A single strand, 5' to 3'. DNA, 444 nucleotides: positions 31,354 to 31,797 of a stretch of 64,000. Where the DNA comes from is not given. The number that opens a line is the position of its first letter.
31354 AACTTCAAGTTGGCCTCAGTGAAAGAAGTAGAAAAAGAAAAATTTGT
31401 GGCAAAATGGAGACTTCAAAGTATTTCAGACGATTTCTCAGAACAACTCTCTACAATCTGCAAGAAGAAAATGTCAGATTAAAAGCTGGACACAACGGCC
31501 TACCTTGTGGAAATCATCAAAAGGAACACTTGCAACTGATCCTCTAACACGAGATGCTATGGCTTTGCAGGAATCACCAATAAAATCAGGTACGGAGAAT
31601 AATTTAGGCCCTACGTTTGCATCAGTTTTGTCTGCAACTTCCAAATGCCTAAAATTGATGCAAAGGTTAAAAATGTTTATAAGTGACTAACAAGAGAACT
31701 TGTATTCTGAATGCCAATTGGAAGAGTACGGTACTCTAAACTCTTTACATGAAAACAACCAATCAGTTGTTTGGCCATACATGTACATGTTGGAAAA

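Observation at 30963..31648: MVP contains a tandemly duplicated 145-nt exon pair that must be mutually exclusive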

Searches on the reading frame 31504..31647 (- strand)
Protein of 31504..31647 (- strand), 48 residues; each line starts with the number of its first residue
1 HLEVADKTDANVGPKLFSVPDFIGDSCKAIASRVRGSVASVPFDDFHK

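Call 31: find_related_loci(query=A2, collection=metagenome_contigs, flank=3000)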
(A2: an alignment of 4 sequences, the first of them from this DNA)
Query A2 (48 aa) in metagenome_contigs; peptide patterns used: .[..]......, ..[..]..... (x = any residue, [..] = any of these).
600 stretches matched a pattern (row limit reached: there are more); 317 encode a relative of the query (tblastn E <= 1e-3); the best 80 are kept; 79 distinct loci.
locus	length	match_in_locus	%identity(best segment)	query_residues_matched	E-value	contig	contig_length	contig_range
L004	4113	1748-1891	75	1-48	9e-22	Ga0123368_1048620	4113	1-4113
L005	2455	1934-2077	79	1-48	2e-21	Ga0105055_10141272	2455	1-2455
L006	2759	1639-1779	73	1-48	2e-21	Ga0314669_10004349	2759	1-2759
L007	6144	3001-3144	73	1-48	6e-21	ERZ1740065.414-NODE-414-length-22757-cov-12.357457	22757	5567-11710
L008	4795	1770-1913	67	1-48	7e-21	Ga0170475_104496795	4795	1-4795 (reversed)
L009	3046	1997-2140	71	1-48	9e-21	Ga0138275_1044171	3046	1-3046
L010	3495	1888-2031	75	1-48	1e-20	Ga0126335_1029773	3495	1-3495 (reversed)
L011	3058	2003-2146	69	1-48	2e-20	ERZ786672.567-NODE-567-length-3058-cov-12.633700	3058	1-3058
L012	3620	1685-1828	69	1-48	1e-20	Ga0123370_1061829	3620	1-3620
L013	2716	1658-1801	65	1-48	2e-20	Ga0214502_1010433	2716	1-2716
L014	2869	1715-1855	74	2-48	2e-20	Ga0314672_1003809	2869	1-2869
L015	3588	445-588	75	1-48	3e-20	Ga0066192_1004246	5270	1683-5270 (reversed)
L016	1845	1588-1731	73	1-48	3e-20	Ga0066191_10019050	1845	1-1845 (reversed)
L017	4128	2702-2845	73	1-48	3e-20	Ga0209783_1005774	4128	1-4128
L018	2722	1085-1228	71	1-48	4e-20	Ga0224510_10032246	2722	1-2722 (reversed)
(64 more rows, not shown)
